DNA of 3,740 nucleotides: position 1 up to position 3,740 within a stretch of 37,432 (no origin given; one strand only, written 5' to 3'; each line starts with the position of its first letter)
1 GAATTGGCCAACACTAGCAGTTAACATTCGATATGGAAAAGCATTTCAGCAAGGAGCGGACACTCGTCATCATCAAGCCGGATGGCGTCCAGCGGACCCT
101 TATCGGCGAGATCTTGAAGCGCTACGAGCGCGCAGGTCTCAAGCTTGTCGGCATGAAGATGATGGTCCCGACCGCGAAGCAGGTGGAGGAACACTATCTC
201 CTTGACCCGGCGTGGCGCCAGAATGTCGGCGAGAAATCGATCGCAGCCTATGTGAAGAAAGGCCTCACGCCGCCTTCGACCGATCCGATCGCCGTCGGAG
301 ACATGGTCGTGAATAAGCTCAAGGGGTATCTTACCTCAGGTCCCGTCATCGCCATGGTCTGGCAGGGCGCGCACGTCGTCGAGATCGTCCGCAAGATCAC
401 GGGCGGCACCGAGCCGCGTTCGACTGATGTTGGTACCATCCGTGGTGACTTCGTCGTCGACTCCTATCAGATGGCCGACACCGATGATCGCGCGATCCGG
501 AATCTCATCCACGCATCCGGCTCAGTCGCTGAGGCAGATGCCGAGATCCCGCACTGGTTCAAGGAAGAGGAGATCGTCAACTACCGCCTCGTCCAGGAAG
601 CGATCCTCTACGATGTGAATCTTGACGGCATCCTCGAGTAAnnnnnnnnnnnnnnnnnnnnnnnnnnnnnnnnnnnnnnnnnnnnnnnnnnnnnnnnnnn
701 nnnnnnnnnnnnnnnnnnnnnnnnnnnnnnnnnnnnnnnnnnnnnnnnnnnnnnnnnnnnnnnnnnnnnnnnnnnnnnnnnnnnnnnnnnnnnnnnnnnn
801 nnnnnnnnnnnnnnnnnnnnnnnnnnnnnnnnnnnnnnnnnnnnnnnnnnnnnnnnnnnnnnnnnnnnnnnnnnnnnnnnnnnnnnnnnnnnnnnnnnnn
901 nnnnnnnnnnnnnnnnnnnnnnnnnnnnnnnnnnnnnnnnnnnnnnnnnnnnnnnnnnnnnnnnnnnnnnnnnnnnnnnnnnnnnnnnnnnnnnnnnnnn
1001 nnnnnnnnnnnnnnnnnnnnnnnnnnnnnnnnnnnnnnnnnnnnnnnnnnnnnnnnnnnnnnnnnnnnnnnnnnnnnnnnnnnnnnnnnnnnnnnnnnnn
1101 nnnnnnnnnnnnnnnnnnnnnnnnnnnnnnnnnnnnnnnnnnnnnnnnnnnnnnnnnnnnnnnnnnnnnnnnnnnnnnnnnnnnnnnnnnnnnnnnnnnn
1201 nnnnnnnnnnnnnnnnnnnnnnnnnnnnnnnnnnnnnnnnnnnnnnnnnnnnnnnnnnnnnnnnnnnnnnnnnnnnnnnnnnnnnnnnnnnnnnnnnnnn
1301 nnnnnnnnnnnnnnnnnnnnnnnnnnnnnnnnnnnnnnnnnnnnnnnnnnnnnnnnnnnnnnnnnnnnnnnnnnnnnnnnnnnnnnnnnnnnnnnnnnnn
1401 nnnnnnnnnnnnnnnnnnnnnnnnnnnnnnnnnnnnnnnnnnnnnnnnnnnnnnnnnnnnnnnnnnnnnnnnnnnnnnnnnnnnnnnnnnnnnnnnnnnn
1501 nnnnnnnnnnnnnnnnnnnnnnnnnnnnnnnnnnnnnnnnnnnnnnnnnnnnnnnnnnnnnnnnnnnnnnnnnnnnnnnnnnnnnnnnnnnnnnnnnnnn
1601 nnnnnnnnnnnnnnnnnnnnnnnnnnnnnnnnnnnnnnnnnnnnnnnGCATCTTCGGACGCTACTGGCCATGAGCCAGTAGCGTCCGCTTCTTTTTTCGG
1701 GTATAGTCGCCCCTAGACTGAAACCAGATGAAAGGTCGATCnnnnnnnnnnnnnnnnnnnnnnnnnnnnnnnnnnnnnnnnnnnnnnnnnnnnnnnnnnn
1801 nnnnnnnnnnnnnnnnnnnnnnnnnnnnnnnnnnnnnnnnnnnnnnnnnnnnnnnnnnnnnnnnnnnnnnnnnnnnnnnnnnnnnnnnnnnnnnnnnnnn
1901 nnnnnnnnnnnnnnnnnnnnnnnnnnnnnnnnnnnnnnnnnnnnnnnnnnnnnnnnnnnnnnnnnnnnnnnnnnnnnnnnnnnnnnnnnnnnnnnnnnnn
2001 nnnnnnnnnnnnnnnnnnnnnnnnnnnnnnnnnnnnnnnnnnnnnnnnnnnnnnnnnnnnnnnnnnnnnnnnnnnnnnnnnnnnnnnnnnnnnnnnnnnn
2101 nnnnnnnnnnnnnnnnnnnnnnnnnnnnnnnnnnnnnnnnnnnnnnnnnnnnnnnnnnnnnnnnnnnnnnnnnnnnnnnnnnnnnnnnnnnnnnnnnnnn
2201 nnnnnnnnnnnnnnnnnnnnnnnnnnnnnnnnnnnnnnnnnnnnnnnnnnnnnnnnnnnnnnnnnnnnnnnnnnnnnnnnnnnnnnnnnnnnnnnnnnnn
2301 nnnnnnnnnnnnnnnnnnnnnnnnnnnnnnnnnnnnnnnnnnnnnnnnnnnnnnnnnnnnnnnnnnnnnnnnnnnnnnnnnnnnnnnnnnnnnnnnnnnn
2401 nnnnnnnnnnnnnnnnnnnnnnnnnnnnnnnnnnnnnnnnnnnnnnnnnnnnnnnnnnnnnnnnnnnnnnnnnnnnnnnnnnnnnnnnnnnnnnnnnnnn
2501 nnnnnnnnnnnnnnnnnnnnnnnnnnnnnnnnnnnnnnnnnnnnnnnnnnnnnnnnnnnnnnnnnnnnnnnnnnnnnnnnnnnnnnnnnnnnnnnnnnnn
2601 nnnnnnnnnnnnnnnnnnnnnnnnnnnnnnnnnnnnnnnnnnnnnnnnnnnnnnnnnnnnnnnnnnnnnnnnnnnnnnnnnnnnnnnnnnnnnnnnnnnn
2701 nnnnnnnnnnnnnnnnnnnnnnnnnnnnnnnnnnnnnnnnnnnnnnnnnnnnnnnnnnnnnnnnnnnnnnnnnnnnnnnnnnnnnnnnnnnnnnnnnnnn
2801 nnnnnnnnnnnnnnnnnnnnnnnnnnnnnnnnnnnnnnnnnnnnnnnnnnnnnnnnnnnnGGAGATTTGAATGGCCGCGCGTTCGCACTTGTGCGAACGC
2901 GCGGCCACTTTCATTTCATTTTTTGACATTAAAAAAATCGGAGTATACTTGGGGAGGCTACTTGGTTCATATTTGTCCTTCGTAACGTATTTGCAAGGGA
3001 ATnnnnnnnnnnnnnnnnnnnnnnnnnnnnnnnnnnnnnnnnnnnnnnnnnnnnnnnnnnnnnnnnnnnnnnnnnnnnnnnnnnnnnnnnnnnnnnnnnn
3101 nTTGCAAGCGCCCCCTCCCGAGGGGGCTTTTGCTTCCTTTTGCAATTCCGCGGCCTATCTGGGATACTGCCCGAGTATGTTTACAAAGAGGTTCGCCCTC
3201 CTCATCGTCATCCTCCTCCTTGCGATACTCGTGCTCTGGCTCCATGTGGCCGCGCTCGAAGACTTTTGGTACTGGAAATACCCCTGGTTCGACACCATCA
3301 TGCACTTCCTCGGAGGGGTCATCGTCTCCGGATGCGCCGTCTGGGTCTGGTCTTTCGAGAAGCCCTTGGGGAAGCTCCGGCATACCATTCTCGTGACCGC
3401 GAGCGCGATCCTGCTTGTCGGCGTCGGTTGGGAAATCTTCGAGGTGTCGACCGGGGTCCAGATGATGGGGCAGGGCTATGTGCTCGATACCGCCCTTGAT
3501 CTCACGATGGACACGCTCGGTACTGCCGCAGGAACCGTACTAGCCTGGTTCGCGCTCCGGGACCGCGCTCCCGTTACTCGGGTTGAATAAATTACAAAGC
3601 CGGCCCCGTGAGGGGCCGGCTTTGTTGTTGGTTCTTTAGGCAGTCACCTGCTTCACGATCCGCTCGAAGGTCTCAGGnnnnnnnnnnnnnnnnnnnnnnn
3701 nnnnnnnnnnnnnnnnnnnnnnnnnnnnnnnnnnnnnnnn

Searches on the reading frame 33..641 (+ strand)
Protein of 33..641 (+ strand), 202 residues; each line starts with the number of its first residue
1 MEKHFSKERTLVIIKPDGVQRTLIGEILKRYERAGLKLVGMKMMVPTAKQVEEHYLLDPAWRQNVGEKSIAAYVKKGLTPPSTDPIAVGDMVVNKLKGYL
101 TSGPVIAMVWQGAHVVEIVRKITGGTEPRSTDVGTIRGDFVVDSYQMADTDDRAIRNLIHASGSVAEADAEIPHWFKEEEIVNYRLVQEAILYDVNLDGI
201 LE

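Call 17: search_protein_families(library=pfam, proteins=[window:33-641:+], max_evalue=0.001)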
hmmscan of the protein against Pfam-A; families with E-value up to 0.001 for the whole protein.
window:33-641:+ (202 aa): 1 family
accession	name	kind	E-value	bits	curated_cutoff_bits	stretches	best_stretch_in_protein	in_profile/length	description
PF00334.24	NDK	-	2.1e-38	131.7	27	2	93-181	57-135/135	Nucleoside diphosphate kinase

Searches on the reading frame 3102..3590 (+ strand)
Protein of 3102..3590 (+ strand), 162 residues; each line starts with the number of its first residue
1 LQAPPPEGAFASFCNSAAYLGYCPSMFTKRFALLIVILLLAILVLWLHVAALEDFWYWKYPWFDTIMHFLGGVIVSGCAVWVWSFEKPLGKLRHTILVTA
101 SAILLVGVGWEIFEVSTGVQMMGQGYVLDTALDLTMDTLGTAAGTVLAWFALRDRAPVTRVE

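Call 70: search_protein_families(library=pfam, proteins=[window:3102-3590:+], max_evalue=0.001)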
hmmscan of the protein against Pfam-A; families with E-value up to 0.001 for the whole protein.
window:3102-3590:+ (162 aa): 1 family
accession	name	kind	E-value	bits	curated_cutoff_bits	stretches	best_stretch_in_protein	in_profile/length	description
PF09997.14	DUF2238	-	0.00083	19.7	26.4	0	51-136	47-139/140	Predicted membrane protein (DUF2238)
